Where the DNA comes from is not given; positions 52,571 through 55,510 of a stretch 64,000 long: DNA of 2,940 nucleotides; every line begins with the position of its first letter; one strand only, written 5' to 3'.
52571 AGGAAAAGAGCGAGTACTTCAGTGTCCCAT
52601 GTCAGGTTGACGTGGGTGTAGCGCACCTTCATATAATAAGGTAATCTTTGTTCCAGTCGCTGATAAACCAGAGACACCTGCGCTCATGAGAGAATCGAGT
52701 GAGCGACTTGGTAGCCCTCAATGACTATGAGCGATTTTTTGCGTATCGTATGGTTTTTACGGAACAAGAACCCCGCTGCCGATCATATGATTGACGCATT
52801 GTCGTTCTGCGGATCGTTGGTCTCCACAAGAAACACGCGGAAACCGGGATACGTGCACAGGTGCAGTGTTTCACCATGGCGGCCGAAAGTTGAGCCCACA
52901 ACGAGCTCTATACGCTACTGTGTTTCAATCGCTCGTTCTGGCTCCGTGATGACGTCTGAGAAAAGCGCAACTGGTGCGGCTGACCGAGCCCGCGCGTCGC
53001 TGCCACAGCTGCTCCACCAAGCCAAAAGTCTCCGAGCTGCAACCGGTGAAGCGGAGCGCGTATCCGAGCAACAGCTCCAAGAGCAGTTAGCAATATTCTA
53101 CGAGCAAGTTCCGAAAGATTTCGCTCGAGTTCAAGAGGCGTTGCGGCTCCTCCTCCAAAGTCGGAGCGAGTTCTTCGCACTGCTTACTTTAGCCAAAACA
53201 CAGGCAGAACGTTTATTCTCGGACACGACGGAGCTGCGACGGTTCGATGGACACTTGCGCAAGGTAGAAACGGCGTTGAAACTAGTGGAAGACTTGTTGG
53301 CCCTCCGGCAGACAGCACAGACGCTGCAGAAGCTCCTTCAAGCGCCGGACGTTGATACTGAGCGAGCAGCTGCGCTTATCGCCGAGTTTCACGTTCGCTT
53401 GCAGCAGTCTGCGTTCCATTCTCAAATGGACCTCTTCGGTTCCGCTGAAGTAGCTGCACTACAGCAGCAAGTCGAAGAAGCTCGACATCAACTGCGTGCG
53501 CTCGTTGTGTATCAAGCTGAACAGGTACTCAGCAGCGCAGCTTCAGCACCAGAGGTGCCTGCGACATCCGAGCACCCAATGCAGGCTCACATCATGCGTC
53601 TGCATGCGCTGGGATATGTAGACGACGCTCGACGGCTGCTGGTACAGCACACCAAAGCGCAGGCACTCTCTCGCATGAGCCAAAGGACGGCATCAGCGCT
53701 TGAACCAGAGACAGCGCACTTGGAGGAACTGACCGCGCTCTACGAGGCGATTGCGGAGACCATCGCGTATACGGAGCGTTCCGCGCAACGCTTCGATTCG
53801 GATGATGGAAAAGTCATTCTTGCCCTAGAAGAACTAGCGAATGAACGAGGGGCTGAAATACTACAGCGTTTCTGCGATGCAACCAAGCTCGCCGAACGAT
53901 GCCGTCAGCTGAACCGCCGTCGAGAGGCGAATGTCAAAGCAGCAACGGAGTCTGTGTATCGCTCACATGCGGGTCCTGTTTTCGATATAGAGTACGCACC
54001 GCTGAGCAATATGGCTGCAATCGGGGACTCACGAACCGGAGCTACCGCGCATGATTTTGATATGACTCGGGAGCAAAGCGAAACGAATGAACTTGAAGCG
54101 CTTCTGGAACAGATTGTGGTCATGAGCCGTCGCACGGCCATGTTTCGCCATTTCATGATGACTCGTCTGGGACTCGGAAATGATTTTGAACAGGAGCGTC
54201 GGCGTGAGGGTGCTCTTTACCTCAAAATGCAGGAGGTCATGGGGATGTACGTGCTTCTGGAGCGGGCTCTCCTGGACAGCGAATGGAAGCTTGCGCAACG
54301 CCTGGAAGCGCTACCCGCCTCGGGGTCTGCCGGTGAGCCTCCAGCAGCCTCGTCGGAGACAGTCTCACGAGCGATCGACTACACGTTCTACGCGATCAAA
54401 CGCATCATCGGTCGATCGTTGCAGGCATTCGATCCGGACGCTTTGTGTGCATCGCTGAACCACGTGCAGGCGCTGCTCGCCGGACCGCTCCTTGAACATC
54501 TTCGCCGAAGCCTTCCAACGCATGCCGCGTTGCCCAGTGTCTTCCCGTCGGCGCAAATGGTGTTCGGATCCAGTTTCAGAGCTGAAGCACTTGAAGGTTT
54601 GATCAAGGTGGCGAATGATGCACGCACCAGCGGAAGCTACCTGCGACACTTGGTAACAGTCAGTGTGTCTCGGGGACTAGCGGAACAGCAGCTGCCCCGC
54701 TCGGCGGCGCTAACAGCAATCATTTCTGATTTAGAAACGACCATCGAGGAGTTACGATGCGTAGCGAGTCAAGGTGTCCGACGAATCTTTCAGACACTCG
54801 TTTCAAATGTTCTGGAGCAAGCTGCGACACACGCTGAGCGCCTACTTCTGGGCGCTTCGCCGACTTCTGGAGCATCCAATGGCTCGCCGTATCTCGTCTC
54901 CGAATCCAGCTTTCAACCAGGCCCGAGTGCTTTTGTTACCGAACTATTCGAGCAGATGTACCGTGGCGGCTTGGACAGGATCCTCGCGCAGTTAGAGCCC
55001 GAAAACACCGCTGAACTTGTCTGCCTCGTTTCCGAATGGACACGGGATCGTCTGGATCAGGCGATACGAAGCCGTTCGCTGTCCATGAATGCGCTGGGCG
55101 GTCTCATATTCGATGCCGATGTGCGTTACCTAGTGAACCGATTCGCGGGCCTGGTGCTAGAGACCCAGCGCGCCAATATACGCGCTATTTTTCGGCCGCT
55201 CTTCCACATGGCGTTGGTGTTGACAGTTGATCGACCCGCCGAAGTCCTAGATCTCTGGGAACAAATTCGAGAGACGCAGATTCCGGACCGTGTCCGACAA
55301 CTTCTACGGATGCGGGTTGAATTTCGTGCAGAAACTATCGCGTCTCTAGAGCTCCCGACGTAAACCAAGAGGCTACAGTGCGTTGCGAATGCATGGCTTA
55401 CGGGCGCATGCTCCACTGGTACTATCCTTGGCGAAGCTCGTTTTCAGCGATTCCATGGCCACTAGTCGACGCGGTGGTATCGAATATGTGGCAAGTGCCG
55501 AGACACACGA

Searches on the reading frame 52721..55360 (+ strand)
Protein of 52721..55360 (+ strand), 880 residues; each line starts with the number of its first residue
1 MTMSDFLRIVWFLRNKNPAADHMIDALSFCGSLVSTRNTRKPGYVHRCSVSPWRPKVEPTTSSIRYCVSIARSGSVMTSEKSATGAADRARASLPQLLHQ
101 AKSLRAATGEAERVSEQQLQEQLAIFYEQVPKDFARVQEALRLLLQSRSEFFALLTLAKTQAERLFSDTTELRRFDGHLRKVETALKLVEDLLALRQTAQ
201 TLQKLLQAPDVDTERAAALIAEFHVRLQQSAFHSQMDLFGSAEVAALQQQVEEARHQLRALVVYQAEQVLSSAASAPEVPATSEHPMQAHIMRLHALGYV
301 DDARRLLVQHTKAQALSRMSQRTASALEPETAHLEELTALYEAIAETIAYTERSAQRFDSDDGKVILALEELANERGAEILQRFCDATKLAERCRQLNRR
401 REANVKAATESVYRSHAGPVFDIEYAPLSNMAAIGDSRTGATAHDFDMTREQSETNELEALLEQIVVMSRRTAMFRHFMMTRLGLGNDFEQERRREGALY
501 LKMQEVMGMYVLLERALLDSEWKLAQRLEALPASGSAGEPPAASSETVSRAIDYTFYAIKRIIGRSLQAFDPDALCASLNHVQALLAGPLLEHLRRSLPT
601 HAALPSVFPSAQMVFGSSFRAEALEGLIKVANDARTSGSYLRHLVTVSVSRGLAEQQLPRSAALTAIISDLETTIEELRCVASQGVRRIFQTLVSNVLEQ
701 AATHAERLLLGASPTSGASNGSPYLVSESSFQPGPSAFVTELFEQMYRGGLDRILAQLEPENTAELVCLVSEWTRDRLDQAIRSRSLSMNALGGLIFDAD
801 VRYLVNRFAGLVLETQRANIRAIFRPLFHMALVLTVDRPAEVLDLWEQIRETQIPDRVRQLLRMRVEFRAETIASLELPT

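Call 31: search_protein_families(library=pfam, proteins=[window:52721-55360:+], max_evalue=0.00001)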
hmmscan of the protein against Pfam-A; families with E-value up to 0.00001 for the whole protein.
window:52721-55360:+ (880 aa): 2 families
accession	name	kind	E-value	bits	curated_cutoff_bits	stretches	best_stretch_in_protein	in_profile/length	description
PF08318.18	COG4_m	-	6.8e-17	62.1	27.1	1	312-596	28-289/291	COG4 transport protein, middle alpha-helical bundle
PF20662.3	COG4_C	-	1.5e-08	35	26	1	631-847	5-215/231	Conserved oligomeric Golgi complex subunit 4, C-terminal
